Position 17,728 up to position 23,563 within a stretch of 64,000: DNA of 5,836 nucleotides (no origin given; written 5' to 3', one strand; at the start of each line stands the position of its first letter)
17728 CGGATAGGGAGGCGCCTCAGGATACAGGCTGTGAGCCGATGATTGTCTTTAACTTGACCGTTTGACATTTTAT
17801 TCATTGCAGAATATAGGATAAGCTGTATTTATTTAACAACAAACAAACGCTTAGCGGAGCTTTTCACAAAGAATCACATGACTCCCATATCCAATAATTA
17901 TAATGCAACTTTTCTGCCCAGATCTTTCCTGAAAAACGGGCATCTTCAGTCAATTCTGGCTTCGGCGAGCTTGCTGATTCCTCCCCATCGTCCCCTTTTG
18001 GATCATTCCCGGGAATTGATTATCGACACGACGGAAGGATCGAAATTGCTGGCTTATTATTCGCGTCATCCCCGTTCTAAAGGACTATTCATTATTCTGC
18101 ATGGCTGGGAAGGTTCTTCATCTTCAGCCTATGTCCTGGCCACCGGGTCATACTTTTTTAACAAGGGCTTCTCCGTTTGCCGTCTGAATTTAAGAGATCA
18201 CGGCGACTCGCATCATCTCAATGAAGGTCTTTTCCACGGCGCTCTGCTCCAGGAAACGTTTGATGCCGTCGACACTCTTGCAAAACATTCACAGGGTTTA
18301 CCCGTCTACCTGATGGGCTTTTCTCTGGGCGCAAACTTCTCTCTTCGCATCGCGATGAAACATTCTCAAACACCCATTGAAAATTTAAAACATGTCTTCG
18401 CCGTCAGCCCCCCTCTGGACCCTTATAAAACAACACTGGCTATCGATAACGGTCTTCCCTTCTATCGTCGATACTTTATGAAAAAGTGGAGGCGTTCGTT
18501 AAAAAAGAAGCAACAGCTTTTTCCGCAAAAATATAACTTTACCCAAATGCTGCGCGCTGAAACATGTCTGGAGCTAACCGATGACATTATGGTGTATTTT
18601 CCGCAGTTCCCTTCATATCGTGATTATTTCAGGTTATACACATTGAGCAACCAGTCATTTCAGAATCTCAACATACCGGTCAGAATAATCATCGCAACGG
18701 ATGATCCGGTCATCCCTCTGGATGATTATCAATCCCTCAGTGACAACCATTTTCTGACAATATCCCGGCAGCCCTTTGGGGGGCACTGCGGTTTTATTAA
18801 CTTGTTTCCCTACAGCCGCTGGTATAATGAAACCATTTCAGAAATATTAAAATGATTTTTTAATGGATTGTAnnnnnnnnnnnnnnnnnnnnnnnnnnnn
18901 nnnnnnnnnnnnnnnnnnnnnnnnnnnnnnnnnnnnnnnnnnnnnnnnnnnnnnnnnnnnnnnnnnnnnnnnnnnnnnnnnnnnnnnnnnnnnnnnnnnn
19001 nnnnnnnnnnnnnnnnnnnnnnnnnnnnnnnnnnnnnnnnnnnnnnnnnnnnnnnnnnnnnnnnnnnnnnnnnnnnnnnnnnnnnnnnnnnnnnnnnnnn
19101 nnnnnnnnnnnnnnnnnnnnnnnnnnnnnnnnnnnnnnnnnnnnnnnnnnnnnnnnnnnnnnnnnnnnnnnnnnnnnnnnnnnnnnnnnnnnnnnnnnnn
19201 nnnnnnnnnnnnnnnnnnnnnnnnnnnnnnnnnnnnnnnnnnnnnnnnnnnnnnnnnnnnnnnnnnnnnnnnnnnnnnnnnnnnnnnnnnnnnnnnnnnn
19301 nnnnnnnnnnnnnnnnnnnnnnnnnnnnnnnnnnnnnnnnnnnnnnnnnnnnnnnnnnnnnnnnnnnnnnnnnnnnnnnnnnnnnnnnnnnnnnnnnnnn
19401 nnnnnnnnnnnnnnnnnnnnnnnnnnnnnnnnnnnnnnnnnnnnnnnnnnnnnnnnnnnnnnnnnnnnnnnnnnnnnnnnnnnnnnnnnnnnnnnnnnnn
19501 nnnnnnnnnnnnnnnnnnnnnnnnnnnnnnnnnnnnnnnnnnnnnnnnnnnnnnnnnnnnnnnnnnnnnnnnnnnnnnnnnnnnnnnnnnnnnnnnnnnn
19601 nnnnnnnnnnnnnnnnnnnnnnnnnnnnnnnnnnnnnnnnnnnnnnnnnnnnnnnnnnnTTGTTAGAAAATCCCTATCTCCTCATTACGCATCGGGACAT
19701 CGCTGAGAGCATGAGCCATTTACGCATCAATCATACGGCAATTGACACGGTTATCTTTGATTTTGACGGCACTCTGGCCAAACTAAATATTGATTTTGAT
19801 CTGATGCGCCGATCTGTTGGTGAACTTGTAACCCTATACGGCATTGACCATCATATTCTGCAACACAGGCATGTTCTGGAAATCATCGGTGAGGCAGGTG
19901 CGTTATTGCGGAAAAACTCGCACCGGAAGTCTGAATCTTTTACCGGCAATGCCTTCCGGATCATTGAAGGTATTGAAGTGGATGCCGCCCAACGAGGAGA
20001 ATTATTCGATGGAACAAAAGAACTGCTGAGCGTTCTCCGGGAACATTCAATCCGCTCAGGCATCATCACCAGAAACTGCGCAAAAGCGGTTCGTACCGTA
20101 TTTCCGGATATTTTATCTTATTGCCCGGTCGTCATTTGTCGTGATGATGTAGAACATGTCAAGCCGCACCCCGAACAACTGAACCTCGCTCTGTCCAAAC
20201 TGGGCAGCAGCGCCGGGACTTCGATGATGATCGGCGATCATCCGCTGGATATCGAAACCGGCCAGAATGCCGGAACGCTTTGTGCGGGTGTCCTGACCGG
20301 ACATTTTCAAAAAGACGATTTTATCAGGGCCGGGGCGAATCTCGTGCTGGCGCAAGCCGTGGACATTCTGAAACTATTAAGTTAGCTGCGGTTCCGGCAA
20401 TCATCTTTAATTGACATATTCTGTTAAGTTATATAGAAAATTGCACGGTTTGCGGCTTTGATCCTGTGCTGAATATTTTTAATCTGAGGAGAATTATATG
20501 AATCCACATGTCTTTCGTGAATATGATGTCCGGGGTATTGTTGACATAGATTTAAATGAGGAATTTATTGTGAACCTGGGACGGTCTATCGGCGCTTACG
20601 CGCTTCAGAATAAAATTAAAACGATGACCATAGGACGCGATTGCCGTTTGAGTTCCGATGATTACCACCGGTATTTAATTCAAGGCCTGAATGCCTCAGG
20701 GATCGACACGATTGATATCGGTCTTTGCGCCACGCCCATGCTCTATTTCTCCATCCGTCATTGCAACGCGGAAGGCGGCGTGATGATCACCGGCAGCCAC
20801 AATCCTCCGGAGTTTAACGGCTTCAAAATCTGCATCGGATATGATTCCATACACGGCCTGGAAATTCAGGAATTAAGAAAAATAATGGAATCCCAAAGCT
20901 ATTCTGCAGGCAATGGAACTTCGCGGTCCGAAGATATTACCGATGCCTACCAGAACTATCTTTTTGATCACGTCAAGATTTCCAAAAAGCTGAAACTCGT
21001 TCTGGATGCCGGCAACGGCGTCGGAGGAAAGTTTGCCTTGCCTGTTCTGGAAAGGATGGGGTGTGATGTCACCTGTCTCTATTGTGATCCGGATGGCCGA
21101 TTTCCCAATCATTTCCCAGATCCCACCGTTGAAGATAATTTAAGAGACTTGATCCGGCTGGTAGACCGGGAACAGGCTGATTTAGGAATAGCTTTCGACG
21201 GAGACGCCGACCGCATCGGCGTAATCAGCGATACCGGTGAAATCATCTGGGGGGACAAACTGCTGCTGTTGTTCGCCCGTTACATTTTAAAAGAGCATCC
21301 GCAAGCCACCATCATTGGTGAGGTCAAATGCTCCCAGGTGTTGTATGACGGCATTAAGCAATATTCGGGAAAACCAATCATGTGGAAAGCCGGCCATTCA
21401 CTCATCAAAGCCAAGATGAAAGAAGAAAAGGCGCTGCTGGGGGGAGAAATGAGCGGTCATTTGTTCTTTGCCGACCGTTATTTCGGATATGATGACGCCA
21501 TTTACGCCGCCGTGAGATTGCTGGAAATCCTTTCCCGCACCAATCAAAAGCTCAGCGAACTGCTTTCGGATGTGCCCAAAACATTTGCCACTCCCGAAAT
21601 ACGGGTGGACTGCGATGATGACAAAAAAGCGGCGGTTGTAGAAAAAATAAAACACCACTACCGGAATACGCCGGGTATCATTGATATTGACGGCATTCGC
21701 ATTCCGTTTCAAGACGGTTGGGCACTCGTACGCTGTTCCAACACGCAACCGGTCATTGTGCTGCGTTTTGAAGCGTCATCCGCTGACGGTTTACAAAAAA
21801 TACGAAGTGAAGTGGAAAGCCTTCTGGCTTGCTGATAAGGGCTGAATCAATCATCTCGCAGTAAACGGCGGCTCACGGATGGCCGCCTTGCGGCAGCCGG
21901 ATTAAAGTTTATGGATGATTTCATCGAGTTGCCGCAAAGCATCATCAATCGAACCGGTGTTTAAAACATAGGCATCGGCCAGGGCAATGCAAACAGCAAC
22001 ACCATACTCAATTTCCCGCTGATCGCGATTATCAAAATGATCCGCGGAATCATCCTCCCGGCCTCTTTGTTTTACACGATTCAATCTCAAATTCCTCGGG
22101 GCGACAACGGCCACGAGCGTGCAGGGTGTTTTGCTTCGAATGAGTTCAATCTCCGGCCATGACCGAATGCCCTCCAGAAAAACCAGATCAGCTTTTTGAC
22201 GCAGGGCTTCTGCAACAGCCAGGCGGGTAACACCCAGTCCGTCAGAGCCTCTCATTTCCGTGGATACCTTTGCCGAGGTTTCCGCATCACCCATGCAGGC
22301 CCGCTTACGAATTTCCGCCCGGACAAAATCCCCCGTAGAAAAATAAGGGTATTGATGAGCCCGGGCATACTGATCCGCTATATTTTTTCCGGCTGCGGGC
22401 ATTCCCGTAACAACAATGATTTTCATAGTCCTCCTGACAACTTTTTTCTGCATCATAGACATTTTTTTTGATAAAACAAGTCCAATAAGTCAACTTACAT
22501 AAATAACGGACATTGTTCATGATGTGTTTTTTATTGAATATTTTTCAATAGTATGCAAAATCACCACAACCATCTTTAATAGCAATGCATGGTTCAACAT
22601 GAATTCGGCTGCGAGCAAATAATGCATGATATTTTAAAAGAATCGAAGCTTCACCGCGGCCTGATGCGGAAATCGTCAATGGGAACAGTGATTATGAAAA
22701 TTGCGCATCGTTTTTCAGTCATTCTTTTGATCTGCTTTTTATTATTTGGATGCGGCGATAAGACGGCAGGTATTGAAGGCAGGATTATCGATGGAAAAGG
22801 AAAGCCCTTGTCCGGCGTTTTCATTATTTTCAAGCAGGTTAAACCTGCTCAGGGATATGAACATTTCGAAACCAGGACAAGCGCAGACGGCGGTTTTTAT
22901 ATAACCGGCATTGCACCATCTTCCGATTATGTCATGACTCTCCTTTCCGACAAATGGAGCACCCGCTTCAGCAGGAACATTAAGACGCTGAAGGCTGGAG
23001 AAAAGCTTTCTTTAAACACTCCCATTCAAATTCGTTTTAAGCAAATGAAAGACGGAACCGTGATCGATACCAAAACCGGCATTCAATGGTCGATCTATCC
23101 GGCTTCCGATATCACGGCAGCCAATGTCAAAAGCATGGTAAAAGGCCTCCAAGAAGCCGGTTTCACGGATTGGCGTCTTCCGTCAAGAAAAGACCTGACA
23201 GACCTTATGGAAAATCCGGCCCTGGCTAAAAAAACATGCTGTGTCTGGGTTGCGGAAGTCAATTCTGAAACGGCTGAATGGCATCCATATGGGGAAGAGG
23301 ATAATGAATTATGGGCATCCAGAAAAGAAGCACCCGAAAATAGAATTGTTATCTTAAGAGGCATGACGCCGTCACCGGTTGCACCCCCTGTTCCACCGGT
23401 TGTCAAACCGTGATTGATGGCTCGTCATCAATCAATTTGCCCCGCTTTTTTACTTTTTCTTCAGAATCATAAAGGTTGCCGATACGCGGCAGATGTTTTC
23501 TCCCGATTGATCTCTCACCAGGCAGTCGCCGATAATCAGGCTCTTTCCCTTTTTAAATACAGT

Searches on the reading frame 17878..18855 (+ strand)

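Call 33: search_protein_families(library=pfam, proteins=[window:17878-18855:+], max_evalue=0.00001)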
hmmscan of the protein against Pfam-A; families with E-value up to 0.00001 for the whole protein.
window:17878-18855:+ (325 aa): 3 families
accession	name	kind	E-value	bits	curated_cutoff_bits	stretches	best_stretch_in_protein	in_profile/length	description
PF00561.26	Abhydrolase_1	-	9.1e-13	48.9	25.8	1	70-287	2-220/245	alpha/beta hydrolase fold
PF12146.15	Hydrolase_4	-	3.3e-11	43.4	27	1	67-287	3-213/239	Serine aminopeptidase, S33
PF12697.13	Abhydrolase_6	-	1.7e-07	32.6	26.3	1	72-304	2-205/217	Alpha/beta hydrolase family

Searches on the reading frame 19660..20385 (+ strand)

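Call 33: search_protein_families(library=pfam, proteins=[window:19660-20385:+], max_evalue=0.00001)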
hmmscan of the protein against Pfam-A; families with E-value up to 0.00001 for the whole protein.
window:19660-20385:+ (241 aa): 3 families
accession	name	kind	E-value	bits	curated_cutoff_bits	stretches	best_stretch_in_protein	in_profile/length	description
PF13419.12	HAD_2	-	9.1e-25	88.2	23.8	1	31-211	1-178/178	Haloacid dehalogenase-like hydrolase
PF00702.32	Hydrolase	-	2.6e-19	70.8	26.4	1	28-205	1-191/191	haloacid dehalogenase-like hydrolase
PF13242.12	Hydrolase_like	-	2.3e-10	40.6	22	1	168-222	4-59/75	HAD-hyrolase-like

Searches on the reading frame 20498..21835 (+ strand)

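Call 33: search_protein_families(library=pfam, proteins=[window:20498-21835:+], max_evalue=0.00001)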
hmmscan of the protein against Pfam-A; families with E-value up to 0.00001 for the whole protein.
window:20498-21835:+ (445 aa): 4 families
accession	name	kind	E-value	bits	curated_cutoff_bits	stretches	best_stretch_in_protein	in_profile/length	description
PF02878.22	PGM_PMM_I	-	5.2e-34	117.3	22.5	1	5-115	3-115/138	Phosphoglucomutase/phosphomannomutase, alpha/beta/alpha domain I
PF02880.22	PGM_PMM_III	-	6.1e-30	104.1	20.7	1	251-362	1-114/115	Phosphoglucomutase/phosphomannomutase, alpha/beta/alpha domain III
PF02879.22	PGM_PMM_II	-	3e-28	98.8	29.3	1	151-246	7-102/103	Phosphoglucomutase/phosphomannomutase, alpha/beta/alpha domain II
PF00408.26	PGM_PMM_IV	-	1.8e-14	54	23.1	1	367-440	1-66/68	Phosphoglucomutase/phosphomannomutase, C-terminal domain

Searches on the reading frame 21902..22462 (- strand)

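Call 33: search_protein_families(library=pfam, proteins=[window:21902-22462:-], max_evalue=0.00001)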
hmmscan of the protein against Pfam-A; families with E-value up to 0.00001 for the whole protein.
window:21902-22462:- (186 aa): 2 families
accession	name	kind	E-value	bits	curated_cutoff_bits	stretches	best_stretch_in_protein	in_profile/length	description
PF13207.12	AAA_17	-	1.5e-07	32.2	27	1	19-142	1-134/136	AAA domain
PF13238.12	AAA_18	-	3.6e-07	31.1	29.4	1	16-144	1-120/128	AAA domain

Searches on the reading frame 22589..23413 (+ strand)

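Call 33: search_protein_families(library=pfam, proteins=[window:22589-23413:+], max_evalue=0.00001)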
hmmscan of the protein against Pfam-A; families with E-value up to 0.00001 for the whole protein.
window:22589-23413:+ (274 aa): 1 family
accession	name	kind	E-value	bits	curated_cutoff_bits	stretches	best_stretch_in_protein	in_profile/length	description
PF07603.17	Lcl_C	-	3.5e-08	34.2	34.9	1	156-211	1-65/117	Lcl C-terminal domain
